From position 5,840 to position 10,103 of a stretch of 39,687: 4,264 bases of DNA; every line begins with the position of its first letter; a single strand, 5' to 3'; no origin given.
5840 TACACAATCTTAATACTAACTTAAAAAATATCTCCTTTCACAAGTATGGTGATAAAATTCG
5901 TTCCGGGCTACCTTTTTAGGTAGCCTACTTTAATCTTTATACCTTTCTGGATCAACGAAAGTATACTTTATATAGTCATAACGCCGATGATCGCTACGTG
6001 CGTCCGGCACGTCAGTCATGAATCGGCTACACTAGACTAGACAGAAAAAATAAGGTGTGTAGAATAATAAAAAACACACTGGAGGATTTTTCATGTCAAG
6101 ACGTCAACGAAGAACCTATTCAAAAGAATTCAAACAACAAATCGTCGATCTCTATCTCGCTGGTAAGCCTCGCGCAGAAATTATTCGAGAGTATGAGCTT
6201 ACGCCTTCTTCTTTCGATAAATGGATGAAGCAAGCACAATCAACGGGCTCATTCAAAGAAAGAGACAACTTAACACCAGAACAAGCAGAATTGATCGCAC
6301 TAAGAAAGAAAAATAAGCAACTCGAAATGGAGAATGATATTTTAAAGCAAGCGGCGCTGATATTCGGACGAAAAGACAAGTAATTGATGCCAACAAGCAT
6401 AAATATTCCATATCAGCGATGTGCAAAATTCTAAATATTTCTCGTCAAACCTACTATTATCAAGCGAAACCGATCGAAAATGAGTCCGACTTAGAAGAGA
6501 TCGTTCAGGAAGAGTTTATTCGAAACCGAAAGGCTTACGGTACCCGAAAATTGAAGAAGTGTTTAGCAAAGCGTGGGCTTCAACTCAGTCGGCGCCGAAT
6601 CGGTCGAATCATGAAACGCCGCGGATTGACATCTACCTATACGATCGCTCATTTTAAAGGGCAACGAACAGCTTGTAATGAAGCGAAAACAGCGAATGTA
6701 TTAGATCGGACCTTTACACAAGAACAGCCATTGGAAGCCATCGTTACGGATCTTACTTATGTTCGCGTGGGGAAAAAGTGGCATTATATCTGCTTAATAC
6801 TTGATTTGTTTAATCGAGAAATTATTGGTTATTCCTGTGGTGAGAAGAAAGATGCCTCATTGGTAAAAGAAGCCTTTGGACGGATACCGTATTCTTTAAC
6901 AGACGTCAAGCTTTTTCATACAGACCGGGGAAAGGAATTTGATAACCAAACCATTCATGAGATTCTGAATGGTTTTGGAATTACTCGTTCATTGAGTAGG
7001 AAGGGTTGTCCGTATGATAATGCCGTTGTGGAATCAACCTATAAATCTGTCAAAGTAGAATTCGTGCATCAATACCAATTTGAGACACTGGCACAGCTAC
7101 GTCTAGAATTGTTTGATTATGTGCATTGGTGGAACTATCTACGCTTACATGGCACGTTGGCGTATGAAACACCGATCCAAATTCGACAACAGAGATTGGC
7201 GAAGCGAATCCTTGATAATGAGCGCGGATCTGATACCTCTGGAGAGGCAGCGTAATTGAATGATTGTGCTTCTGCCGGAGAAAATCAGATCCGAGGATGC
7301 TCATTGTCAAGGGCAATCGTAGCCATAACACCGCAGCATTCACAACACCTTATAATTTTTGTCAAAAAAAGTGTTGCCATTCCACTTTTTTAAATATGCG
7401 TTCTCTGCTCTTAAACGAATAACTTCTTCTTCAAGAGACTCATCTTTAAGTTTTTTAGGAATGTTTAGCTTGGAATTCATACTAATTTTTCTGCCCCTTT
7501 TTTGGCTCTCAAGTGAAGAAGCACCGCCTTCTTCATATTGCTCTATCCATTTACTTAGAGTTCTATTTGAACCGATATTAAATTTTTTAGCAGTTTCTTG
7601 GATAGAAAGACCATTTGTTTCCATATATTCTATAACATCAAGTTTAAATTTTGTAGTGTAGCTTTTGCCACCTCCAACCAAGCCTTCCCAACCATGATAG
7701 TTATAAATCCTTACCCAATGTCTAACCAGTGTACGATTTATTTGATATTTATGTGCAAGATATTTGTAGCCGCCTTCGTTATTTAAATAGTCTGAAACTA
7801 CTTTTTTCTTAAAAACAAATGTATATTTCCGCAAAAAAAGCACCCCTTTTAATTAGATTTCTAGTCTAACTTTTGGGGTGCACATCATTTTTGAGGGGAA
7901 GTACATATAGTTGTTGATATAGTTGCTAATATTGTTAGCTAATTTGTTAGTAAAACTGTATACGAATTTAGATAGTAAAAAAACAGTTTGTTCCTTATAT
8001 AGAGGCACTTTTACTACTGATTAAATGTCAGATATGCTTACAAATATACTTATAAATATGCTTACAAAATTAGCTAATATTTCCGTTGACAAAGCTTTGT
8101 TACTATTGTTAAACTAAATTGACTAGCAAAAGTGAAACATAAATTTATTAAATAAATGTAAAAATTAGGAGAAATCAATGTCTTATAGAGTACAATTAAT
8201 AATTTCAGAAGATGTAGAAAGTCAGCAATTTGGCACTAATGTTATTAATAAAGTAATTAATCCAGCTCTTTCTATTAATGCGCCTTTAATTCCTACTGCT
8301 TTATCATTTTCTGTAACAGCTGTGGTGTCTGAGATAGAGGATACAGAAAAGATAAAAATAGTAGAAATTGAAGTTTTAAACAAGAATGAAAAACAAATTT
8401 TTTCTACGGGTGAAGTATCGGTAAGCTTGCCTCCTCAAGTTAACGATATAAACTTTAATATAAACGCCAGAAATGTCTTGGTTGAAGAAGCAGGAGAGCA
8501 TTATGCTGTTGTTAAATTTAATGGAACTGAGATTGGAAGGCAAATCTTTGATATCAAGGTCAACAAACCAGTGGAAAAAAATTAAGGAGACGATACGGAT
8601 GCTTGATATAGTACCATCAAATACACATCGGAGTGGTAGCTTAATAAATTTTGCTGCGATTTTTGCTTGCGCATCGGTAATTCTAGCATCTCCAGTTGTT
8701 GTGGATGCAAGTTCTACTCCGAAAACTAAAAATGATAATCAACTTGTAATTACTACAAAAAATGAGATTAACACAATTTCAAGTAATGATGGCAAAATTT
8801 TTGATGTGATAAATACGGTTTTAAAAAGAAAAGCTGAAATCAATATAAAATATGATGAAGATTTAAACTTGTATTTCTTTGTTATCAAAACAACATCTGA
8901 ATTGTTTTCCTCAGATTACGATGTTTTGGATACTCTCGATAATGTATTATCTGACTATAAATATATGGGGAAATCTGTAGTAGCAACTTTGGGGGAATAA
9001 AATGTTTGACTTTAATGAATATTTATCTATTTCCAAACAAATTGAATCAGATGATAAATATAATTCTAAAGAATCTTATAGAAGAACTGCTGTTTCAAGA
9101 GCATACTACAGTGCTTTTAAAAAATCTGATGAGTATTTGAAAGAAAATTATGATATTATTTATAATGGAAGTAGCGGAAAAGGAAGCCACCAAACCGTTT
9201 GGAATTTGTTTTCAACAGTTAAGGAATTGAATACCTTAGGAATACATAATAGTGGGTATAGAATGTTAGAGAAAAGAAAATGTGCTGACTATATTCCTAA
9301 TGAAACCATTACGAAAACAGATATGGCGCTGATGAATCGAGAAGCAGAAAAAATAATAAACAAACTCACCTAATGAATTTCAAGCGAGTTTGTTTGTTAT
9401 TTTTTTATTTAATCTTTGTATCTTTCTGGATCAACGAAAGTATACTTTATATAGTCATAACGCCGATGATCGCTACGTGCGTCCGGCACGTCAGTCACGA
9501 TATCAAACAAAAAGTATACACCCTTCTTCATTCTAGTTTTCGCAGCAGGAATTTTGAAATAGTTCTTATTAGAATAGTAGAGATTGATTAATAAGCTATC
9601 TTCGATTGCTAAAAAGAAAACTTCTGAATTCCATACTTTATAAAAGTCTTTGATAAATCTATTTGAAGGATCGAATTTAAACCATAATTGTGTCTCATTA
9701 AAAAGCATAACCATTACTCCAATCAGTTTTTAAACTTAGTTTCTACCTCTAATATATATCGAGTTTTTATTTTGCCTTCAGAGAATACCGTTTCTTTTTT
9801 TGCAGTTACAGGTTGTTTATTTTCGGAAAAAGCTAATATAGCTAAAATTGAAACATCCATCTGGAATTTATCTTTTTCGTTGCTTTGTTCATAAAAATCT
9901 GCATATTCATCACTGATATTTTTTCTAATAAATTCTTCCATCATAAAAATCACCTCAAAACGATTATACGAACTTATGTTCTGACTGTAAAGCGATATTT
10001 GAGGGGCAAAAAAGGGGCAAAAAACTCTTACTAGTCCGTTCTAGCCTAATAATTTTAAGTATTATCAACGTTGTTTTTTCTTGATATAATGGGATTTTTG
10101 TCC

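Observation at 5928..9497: Direct-repeat-bounded accessory island carrying nested IS elements and a three-gene cargo operon with upstream iterons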

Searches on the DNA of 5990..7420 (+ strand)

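Call 20: search_dna_similar(query=window:5990-7420:+, collection=plasmids, mode=near, max_rows=15)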
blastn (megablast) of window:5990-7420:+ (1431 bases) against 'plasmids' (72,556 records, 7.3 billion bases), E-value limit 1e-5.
Records with a match: 364; places in all: 818; records where one place covers at least 80% of the query: 284.
Best place of each record, by identity: >=99% 308; 95-99% 3; 80-90% 1; 60-80% 52.
By first word of the organism name: Enterococcus 357; Priestia 5; Bacillus 2.
By predicted mobility (MOB-suite, as given by PLSDB): conjugative 192; non-mobilizable 120; mobilizable 52.
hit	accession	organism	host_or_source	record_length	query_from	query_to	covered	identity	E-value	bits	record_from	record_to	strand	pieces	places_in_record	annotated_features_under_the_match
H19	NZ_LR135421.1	Enterococcus faecium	-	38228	1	1431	100%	100.0%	0e+0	2643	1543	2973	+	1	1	IS3-like element ISEfa8 family transposase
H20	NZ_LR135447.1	Enterococcus faecium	-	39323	1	1431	100%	100.0%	0e+0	2643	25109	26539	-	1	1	IS3-like element ISEfa8 family transposase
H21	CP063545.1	Enterococcus faecium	Homo sapiens,rectal swab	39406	1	1431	100%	99.9%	0e+0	2638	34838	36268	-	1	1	IS3 family transposase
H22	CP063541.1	Enterococcus faecium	Homo sapiens,rectal swab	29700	1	1431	100%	99.9%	0e+0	2636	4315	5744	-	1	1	IS3 family transposase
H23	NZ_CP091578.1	Enterococcus faecium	Homo sapiens,fecal swap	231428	27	1399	96%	99.7%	0e+0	2514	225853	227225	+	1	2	IS3-like element ISEfa8 family transposase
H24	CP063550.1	Enterococcus faecium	Homo sapiens,rectal swab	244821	27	1399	96%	99.7%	0e+0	2514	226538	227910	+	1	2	IS3 family transposase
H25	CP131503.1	Enterococcus faecium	Homo sapiens,blood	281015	27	1399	96%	99.7%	0e+0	2514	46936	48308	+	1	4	none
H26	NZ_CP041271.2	Enterococcus faecium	Homo sapiens,feces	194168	27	1399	96%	99.6%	0e+0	2507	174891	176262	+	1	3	IS3-like element ISEfa8 family transposase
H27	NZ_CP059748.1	Enterococcus faecium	Homo sapiens,blood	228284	27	1395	96%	99.9%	0e+0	2518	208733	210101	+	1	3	IS3-like element ISEfa8 family transposase | TlpA disulfide reductase family protein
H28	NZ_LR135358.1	Enterococcus faecium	-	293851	27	1395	96%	99.9%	0e+0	2518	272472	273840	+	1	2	IS3-like element ISEfa8 family transposase | TlpA disulfide reductase family protein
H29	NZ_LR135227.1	Enterococcus faecium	-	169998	27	1395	96%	99.9%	0e+0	2518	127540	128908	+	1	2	IS3-like element ISEfa8 family transposase | TlpA disulfide reductase family protein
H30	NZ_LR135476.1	Enterococcus faecium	-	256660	27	1395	96%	99.9%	0e+0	2518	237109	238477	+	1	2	IS3-like element ISEfa8 family transposase | TlpA disulfide reductase family protein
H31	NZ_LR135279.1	Enterococcus faecium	-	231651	27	1395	96%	99.9%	0e+0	2518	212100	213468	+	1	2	IS3-like element ISEfa8 family transposase | TlpA disulfide reductase family protein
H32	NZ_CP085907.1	Enterococcus faecium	Homo sapiens,cell culture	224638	27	1395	96%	99.9%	0e+0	2518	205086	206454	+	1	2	IS3-like element ISEfa8 family transposase | TlpA disulfide reductase family protein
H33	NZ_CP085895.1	Enterococcus faecium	Homo sapiens,cell culture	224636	27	1395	96%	99.9%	0e+0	2518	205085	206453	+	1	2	IS3-like element ISEfa8 family transposase | TlpA disulfide reductase family protein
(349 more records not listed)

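Call 37: get_annotated_region(hit=H23, flank=300)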
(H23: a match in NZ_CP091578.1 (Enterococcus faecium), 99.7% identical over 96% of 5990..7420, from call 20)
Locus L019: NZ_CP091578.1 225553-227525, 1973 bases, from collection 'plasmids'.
description: Enterococcus faecium strain UK040 plasmid pUK040_1, complete sequence
organism: Enterococcus faecium (NCBI taxid 1352)
taxonomy: Bacteria; Bacillota; Bacilli; Lactobacillales; Enterococcaceae; Enterococcus; Enterococcus faecium
host: -; source: Homo sapiens,fecal swap; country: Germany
typing (MOB-suite, as given by PLSDB): conjugative; replicon rep_cluster_893; relaxase MOBP; mating-pair formation MPF_T
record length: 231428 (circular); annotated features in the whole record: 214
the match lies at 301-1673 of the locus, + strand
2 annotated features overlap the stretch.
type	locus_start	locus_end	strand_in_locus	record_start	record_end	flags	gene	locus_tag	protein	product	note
CDS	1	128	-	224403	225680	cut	-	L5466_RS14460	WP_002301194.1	ABC transporter permease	-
CDS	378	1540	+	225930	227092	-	-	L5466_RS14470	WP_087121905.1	IS3-like element ISEfa8 family transposase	GO:0006313 - DNA transposition [Evidence IEA]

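Call 38: get_annotated_region(hit=H27, flank=300)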
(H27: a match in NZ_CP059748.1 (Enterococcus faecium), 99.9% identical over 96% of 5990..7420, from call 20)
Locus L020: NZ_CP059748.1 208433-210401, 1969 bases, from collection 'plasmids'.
description: Enterococcus faecium strain A7214 plasmid pA7214_P1, complete sequence
organism: Enterococcus faecium (NCBI taxid 1352)
taxonomy: Bacteria; Bacillota; Bacilli; Lactobacillales; Enterococcaceae; Enterococcus; Enterococcus faecium
host: -; source: Homo sapiens,blood; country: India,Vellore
typing (MOB-suite, as given by PLSDB): mobilizable; replicon rep_cluster_893; relaxase MOBP
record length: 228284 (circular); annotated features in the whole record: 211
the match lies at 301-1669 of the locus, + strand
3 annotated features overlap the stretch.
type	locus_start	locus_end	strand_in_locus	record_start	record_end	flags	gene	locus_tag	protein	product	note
CDS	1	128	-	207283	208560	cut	-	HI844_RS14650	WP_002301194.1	ABC transporter permease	-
CDS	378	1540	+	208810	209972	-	-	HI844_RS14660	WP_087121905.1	IS3-like element ISEfa8 family transposase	-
CDS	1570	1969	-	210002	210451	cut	-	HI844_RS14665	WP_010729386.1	TlpA disulfide reductase family protein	-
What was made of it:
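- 6019..7384 (+): Complete ISEfa8 (IS3 family), 1366 bp, with TG...CA ends. orfA is 6093-6383 and orfB is 6419-7255. It has no target-site duplication. 99.7-100% identity to annotated ISEfa8 copies (calls 20, 37, 38).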

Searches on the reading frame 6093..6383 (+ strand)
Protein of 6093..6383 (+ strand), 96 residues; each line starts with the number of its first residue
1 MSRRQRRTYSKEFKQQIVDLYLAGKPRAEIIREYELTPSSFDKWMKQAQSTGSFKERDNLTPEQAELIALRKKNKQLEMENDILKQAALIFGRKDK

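Call 11: search_protein_families(library=pfam, proteins=[window:6093-6383:+], max_evalue=1)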
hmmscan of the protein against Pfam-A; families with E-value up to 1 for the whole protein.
window:6093-6383:+ (96 aa): 10 families
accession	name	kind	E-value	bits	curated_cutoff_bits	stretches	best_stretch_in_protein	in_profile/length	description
PF01527.26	HTH_Tnp_1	-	2.2e-10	41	24.1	1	4-74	2-74/75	Transposase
PF13518.12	HTH_28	-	1.4e-06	28.7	25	1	13-50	1-38/52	Helix-turn-helix domain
PF13384.12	HTH_23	-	0.0042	17.3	24.6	1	14-51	7-44/50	Homeodomain-like domain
PF02796.21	HTH_7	-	0.005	17.4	23.8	1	6-41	3-38/45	Helix-turn-helix domain of resolvase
PF14645.11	Chibby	-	0.005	17.3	24.8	1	43-85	57-90/114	Chibby family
PF01166.23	TSC22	-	0.048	14.3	30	1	69-87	25-43/57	TSC-22/dip/bun family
PF04255.20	DUF433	-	0.057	13.7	23.6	1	16-39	23-47/56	Protein of unknown function (DUF433)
PF24319.2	DUF7491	-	0.061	14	30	0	50-86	20-56/90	Coiled-coil region of unknown function (DUF7491)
PF07900.17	DUF1670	-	0.095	12.5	25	1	13-49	152-188/220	Protein of unknown function (DUF1670)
PF13551.12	HTH_29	-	0.098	13.2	28.1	1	15-52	2-40/64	Winged helix-turn helix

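Call 13: search_protein_families(library=ncbifam, proteins=[window:6093-6383:+], max_evalue=1)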
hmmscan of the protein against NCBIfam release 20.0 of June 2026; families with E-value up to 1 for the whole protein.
window:6093-6383:+ (96 aa): 5 families
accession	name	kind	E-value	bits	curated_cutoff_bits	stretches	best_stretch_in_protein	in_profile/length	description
NF033516.0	transpos_IS3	equivalog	2.8e-14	53.2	160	1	12-89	1-83/369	IS3 family transposase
NF047595.1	IS66_ISRel24_TnpA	equivalog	1.4e-07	32.1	74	1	5-75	1-67/113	IS66-like element accessory protein TnpA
NF033545.0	transpos_IS630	equivalog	0.015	14.8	100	1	15-58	3-48/299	IS630 family transposase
NF038385.1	IS66_access_TnpA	equivalog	0.039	13.5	150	1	3-58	82-138/190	IS66-like element accessory protein TnpA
NF033558.1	transpos_IS1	equivalog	0.074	13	100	1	4-53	35-84/199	IS1 family transposase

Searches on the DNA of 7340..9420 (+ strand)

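Call 21: search_dna_similar(query=window:7340-9420:+, collection=plasmids, mode=near, max_rows=15)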
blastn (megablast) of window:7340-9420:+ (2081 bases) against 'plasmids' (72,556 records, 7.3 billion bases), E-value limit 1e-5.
Records with a match: 133; places in all: 141; records where one place covers at least 80% of the query: 4.
Best place of each record, by identity: >=99% 130; 95-99% 3.
By first word of the organism name: Enterococcus 133.
By predicted mobility (MOB-suite, as given by PLSDB): conjugative 58; non-mobilizable 52; mobilizable 23.
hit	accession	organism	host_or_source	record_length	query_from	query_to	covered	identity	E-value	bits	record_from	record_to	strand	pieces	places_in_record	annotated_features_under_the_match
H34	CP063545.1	Enterococcus faecium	Homo sapiens,rectal swab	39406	1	2081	100%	100.0%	0e+0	3843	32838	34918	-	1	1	hypothetical protein (x4)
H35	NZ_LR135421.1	Enterococcus faecium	-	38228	1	2081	100%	100.0%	0e+0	3843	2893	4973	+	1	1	hypothetical protein (x3) | DUF5960 family protein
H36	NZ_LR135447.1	Enterococcus faecium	-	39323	1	2081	100%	100.0%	0e+0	3843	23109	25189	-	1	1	hypothetical protein (x3) | DUF5960 family protein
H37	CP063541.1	Enterococcus faecium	Homo sapiens,rectal swab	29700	1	2081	100%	99.9%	0e+0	3844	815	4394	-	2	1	ISL3 family transposase | hypothetical protein (x4)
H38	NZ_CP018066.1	Enterococcus faecium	Homo sapiens,blood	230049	45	551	24%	100.0%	0e+0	937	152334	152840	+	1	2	IS3-like element ISEnfa3 family transposase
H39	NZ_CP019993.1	Enterococcus faecium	Homo sapiens,rectal swab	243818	45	551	24%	100.0%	0e+0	937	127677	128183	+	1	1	IS3-like element ISEnfa3 family transposase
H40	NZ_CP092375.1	Enterococcus faecium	dog,Cell culture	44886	45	551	24%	100.0%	0e+0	937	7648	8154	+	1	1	IS3-like element ISEnfa3 family transposase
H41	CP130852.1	Enterococcus faecium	Homo sapiens,blood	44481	45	551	24%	100.0%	0e+0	937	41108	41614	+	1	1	none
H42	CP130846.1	Enterococcus faecium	Homo sapiens,blood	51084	45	551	24%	100.0%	0e+0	937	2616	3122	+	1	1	none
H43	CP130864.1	Enterococcus faecium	Homo sapiens,blood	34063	45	551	24%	100.0%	0e+0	937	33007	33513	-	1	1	none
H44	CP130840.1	Enterococcus faecium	Homo sapiens,blood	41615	45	551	24%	100.0%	0e+0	937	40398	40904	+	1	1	none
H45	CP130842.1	Enterococcus faecium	Homo sapiens,blood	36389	45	551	24%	100.0%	0e+0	937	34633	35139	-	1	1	none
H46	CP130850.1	Enterococcus faecium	Homo sapiens,blood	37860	45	551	24%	100.0%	0e+0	937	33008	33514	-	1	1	none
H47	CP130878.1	Enterococcus faecium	Homo sapiens,blood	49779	45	551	24%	100.0%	0e+0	937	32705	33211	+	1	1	none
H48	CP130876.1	Enterococcus faecium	Homo sapiens,blood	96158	45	551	24%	100.0%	0e+0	937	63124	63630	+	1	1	none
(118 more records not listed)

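Call 39: get_annotated_region(hit=H38, flank=1500)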
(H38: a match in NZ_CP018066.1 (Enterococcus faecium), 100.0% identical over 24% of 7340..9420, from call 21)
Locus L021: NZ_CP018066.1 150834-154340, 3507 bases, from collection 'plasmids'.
description: Enterococcus faecium strain E1 plasmid pE1_230, complete sequence
organism: Enterococcus faecium (NCBI taxid 1352)
taxonomy: Bacteria; Bacillota; Bacilli; Lactobacillales; Enterococcaceae; Enterococcus; Enterococcus faecium
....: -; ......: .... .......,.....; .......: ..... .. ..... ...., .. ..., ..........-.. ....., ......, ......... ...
typing (MOB-suite, as given by PLSDB): conjugative; replicon rep_cluster_893; relaxase MOBC,MOBP; mating-pair formation MPF_T
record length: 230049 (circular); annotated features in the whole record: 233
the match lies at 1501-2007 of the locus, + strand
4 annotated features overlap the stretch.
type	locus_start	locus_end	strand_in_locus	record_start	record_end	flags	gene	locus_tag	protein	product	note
CDS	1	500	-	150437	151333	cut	-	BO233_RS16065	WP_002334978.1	AAA family ATPase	-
CDS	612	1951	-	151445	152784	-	-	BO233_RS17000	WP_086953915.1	IS3-like element ISEnfa3 family transposase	GO:0006313 - DNA transposition [Evidence IEA]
CDS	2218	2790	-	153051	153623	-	-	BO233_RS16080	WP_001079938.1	HTH domain-containing protein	-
predicted_resistance_gene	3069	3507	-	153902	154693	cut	aph(3')-IIIa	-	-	aminoglycoside O-phosphotransferase APH(3')-IIIa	predicted by amrfinderplus; class AMINOGLYCOSIDE; identity 100.0%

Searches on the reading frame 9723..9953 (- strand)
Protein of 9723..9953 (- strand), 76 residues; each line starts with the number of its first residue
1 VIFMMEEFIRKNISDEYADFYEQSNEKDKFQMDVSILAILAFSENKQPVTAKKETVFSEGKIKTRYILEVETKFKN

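Call 11: search_protein_families(library=pfam, proteins=[window:9723-9953:-], max_evalue=1)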
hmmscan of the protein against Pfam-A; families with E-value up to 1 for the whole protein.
window:9723-9953:- (76 aa): 0 families

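Call 12: search_protein_families(library=padloc, proteins=[window:9723-9953:-], max_evalue=1)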
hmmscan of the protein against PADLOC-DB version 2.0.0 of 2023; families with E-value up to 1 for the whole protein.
window:9723-9953:- (76 aa): 1 family
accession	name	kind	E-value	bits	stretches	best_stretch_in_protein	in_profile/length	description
PDLC01559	Cas5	-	0.0066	14.4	1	4-74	78-146/194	CAS-III-A; effector_G5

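Call 13: search_protein_families(library=ncbifam, proteins=[window:9723-9953:-], max_evalue=1)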
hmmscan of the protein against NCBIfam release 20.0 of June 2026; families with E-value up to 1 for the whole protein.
window:9723-9953:- (76 aa): 0 families

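Call 100: search_protein_families(library=phrogs, proteins=[window:9723-9953:-], max_evalue=0.01)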
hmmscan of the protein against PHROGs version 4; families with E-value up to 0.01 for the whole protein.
window:9723-9953:- (76 aa): 0 families
